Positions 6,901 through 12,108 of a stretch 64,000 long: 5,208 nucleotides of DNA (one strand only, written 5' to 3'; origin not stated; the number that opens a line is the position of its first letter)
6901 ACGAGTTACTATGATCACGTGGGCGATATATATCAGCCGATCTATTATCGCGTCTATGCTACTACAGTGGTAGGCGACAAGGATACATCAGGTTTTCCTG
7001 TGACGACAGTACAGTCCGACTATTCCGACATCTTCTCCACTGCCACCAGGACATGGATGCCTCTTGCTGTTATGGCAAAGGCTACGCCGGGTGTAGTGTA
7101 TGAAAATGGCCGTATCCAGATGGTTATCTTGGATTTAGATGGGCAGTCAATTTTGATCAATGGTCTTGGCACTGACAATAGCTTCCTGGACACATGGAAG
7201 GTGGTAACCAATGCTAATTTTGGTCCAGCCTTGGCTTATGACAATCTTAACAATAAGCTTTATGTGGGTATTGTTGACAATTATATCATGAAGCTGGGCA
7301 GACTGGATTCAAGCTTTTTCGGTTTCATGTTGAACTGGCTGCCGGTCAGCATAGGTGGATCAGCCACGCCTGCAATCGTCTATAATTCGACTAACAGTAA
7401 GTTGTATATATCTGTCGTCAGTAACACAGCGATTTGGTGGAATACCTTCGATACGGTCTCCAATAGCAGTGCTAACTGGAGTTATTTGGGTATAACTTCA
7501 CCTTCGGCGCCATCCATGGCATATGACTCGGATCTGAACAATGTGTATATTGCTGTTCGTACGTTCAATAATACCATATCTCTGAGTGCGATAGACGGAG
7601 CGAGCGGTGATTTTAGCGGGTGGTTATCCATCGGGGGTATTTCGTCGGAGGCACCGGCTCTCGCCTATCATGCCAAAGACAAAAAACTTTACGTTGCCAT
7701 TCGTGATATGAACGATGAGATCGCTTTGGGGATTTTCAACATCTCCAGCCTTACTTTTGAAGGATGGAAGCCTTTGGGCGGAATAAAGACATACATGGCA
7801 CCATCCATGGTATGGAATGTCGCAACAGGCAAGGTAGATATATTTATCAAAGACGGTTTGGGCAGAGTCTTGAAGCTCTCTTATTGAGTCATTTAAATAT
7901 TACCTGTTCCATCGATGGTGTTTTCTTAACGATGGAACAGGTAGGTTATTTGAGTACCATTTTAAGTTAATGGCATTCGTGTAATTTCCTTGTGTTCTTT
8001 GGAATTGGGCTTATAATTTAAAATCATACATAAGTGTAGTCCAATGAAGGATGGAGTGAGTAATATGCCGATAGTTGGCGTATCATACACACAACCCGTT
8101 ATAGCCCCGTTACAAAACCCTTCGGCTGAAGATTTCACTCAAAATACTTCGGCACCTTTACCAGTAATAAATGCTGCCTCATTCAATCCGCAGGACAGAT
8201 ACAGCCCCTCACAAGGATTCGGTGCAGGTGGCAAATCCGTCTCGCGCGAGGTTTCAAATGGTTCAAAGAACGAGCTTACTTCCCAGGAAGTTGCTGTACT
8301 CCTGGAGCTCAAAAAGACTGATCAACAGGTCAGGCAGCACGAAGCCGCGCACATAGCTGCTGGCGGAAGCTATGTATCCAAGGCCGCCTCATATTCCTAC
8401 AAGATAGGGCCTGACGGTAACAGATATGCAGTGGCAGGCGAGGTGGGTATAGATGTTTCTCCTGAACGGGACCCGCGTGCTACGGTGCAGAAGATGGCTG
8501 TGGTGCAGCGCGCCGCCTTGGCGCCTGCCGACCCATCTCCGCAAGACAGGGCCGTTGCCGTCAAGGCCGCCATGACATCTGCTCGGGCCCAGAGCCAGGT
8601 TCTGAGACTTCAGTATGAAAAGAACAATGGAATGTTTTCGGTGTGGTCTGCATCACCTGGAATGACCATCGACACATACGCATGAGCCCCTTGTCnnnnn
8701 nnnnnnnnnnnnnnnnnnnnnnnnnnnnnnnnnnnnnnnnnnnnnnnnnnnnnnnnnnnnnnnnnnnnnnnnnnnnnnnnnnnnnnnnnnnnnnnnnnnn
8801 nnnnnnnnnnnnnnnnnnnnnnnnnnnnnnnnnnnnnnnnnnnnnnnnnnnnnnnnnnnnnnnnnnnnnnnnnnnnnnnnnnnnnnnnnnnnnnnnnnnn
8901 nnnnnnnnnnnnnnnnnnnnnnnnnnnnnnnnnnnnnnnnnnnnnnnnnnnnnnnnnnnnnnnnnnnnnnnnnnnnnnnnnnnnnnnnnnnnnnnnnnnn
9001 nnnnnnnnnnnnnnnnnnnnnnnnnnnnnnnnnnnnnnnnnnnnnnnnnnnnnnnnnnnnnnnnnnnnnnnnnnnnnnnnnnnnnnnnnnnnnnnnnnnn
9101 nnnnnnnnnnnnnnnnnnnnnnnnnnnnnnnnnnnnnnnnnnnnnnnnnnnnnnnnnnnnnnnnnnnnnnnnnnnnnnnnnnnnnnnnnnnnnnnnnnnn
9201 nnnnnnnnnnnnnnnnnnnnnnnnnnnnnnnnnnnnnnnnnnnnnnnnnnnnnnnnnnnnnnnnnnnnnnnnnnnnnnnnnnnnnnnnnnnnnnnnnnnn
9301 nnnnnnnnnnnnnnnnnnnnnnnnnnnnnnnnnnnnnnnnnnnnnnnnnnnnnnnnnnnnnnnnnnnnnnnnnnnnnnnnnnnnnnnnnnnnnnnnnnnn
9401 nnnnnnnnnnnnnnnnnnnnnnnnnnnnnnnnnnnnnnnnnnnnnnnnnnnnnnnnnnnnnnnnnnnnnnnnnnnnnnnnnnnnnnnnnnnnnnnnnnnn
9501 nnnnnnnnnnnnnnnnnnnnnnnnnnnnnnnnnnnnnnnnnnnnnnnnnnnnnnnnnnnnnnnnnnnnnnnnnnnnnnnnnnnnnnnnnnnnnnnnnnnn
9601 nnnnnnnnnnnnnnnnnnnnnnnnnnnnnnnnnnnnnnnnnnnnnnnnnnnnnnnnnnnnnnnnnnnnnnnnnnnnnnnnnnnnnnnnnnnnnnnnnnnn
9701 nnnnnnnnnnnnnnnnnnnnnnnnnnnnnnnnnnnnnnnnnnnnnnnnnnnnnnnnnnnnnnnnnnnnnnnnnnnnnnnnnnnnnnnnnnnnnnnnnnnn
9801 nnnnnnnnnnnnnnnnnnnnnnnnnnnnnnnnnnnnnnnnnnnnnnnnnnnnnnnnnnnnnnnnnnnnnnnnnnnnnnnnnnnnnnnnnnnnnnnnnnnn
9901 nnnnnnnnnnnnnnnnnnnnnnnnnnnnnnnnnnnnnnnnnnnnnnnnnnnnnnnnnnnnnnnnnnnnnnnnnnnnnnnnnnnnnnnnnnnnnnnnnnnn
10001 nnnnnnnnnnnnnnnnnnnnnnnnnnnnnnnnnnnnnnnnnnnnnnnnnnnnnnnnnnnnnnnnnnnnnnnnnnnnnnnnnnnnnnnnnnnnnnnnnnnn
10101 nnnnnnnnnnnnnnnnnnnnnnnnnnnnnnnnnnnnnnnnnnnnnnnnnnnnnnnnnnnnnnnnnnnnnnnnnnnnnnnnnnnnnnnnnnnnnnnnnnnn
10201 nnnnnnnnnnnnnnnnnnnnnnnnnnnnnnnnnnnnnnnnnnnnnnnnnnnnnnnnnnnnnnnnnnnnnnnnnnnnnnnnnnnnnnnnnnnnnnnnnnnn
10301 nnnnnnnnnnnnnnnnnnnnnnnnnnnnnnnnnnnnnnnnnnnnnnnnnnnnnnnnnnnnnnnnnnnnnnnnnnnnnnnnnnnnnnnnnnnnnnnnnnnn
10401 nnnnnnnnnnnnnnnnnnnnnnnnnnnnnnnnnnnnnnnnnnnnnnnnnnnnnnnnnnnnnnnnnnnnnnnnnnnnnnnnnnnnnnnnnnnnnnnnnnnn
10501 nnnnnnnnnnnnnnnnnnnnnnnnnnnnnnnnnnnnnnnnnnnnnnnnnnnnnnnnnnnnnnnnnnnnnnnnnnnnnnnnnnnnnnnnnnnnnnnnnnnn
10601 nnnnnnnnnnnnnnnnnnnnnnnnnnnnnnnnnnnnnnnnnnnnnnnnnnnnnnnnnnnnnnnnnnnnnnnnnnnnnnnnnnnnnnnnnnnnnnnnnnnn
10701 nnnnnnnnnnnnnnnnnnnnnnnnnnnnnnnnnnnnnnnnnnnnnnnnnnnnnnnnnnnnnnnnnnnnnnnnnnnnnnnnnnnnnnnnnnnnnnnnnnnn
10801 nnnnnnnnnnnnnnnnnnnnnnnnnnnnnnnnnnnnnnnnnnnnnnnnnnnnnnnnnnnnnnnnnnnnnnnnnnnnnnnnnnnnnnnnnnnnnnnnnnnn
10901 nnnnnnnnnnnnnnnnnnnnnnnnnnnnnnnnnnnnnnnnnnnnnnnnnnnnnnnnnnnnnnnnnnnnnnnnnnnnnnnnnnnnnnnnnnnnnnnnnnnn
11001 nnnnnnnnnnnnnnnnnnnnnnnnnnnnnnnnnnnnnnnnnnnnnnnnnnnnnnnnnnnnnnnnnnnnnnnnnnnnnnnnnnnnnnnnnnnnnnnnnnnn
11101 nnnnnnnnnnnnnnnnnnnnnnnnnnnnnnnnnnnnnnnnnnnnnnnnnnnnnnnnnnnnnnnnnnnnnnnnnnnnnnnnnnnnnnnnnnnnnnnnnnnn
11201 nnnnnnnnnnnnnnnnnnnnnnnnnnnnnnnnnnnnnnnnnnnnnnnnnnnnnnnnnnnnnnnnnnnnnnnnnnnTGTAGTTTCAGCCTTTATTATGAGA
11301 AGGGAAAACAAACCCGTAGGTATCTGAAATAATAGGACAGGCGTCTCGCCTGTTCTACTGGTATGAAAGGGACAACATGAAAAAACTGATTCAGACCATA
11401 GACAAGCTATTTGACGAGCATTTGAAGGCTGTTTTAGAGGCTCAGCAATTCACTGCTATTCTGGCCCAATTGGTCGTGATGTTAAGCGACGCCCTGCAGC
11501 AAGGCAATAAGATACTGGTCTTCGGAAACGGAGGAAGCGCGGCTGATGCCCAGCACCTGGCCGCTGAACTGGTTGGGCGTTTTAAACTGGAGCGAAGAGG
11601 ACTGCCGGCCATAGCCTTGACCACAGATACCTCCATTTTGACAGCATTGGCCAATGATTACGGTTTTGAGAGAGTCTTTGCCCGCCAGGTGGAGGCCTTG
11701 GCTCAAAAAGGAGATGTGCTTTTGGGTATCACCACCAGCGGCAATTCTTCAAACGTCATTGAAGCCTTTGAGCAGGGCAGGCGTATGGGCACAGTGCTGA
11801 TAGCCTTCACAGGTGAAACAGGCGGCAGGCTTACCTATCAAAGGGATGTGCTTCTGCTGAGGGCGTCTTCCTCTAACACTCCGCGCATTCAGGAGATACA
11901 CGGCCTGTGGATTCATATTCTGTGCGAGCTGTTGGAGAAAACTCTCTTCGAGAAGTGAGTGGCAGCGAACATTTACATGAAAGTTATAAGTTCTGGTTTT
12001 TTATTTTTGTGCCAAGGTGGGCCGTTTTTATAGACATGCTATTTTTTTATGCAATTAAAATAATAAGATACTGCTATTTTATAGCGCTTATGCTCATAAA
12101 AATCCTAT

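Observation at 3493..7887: A ~1460-aa secreted multicopper oxidase in an oxygen-defence-rich anaerobe (OmpB/OmpC-like architecture)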

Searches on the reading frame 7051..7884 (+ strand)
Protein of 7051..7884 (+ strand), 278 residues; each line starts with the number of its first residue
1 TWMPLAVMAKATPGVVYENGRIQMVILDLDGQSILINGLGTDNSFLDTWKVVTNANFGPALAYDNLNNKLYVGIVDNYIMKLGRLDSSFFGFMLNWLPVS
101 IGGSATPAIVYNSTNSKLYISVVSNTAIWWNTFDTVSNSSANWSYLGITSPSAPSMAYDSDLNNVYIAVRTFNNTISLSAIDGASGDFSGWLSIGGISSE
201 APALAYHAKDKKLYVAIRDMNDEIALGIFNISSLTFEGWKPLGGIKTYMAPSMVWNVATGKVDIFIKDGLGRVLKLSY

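Call 14: search_protein_families(library=pfam, proteins=[window:7051-7884:+], max_evalue=1)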
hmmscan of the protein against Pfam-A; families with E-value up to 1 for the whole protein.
window:7051-7884:+ (278 aa): 0 families

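Call 41: find_homologous_proteins(query=window:7051-7884:+)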
Query window:7051-7884:+: 1236 candidates shared short words with the query, none scored E <= 0.001.

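Call 79: search_protein_representatives(protein=window:7051-7884:+)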
Query: 278 residues. Proteins with E-value up to 0.001 (for the whole library): 291; up to 1e-10: 55; up to 1e-30: 1. The best 150 are listed.
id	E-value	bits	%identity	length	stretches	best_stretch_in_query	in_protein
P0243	4.7e-38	147.4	29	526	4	99-266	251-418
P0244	9.7e-29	116.9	28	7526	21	152-207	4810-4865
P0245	3.1e-24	102.1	34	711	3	143-255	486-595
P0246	6.9e-24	100.9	32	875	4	134-267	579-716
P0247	3.0e-20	89.0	30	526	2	74-262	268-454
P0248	5.7e-20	88.1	33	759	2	149-251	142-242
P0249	8.3e-20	87.6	29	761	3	135-268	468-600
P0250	7.0e-19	84.5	32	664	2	102-270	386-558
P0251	3.7e-18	82.2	24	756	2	90-258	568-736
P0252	4.3e-18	81.9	30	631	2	102-270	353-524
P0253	9.1e-18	80.9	29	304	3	174-268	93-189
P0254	1.3e-17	80.3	28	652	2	104-267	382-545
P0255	6.3e-17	78.1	32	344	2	124-244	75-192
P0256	8.1e-17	77.8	25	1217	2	139-264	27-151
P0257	1.3e-16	77.0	27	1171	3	86-266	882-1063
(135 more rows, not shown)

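Call 80: search_protein_families(library=pfam, proteins=[P0243, P0245, P0246, P0247, P0248, P0249, P0250, P0251, P0252, P0257], max_evalue=0.0001)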
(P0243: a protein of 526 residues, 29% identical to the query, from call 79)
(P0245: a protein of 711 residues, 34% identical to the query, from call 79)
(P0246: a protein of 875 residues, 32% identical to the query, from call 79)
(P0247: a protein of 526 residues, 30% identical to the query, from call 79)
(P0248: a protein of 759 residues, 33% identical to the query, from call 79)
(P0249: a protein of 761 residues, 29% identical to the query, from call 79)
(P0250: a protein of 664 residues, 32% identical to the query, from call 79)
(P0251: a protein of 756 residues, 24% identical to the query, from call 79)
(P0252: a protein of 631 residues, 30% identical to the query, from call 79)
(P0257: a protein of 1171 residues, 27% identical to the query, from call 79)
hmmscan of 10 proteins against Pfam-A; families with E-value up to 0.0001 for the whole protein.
P0243 (526 aa): 4 families
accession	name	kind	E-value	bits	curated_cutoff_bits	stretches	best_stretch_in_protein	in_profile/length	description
PF13688.12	Reprolysin_5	-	3.9e-17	63.6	27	1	2-186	5-189/196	Metallo-peptidase family M12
PF13583.11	Reprolysin_4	-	2.1e-14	54.1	22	1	3-200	6-192/203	Metallo-peptidase family M12B Reprolysin-like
PF13582.12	Reprolysin_3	-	1.4e-12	48.6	22.4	1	25-153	3-123/123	Metallo-peptidase family M12B Reprolysin-like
PF13574.12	Reprolysin_2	-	5e-05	23.7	27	1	23-190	6-179/195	Metallo-peptidase family M12B Reprolysin-like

P0245 (711 aa): 4 families
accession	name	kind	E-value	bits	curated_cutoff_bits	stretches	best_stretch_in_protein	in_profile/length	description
PF13583.11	Reprolysin_4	-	2.9e-29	102.6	22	1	188-406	4-200/203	Metallo-peptidase family M12B Reprolysin-like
PF13688.12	Reprolysin_5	-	2.5e-22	80.5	27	1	187-391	3-196/196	Metallo-peptidase family M12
PF13582.12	Reprolysin_3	-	1.1e-17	65.2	22.4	1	211-344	2-123/123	Metallo-peptidase family M12B Reprolysin-like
PF13574.12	Reprolysin_2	-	1.6e-11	44.9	27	1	208-378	3-173/195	Metallo-peptidase family M12B Reprolysin-like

P0246 (875 aa): 2 families
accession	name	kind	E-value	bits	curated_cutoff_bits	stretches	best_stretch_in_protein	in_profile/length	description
PF00082.27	Peptidase_S8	-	1.4e-49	169.4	21.8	1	167-459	1-288/288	Subtilase family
PF22073.2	Cep192_D4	-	2.7e-06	28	35.5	1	479-576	2-101/112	Cep192 domain 4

P0247 (526 aa): 1 family
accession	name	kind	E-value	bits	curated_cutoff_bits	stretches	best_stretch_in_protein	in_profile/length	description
PF04015.17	DUF362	-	2e-10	41.5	24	1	124-224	101-199/200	Domain of unknown function (DUF362)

P0248 (759 aa): 1 family
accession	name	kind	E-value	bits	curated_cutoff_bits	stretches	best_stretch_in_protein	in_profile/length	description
PF00041.27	fn3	-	4.4e-09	36.9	25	1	298-362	12-72/84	Fibronectin type III domain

P0249 (761 aa): 2 families
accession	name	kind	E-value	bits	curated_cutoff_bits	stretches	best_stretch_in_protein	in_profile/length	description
PF18560.7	Lectin_like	-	3.7e-54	183.6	27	1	313-470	2-156/156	Lectin like domain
PF00112.29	Peptidase_C1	-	1.4e-31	110.8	20.7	1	86-288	2-204/220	Papain family cysteine protease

P0250 (664 aa): 2 families
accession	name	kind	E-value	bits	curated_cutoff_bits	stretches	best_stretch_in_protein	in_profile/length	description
PF07732.21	Cu-oxidase_3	-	5e-07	30.3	21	0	160-203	74-116/119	Multicopper oxidase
PF00394.28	Cu-oxidase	-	5e-05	23.9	21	0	263-345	35-123/157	Multicopper oxidase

P0251 (756 aa): 1 family
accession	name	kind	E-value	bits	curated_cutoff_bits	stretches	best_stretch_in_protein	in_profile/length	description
PF20885.2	NPB13-l_MII_rpt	-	4.8e-05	23.6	36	0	526-697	6-159/176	Nuclear pore complex-interacting protein B13-like, MII repeat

P0252 (631 aa): 1 family
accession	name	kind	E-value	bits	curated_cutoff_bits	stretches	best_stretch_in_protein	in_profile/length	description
PF00082.27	Peptidase_S8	-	1.3e-38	133.4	21.8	1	3-220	58-288/288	Subtilase family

P0257 (1171 aa): 1 family
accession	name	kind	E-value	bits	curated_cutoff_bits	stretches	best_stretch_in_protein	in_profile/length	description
PF00413.30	Peptidase_M10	-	6.1e-05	23.4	24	0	368-416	108-158/159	Matrixin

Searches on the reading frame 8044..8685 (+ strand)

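Call 13: search_protein_families(library=pfam, proteins=[window:8044-8685:+], max_evalue=0.001)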
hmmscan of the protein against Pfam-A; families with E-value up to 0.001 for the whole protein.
window:8044-8685:+ (213 aa): 1 family
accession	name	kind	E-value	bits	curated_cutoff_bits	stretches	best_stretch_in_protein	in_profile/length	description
PF12118.13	SprA-related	-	1.2e-24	87.8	27.3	1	71-183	174-288/335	SprA-related family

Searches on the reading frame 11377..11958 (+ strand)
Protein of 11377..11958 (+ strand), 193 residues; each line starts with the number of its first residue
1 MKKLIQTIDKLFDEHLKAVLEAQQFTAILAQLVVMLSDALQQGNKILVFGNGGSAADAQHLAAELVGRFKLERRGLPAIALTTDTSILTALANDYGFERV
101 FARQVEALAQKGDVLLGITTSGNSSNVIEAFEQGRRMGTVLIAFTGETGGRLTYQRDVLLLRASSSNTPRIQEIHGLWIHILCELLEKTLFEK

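Call 13: search_protein_families(library=pfam, proteins=[window:11377-11958:+], max_evalue=0.001)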
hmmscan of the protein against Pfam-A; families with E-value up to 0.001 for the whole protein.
window:11377-11958:+ (193 aa): 2 families
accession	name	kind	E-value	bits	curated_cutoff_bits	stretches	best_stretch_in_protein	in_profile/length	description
PF13580.11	SIS_2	-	1.7e-29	103.1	27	1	23-146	16-138/138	SIS domain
PF01380.27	SIS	-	4.7e-06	26.9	25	0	105-158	47-100/131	SIS domain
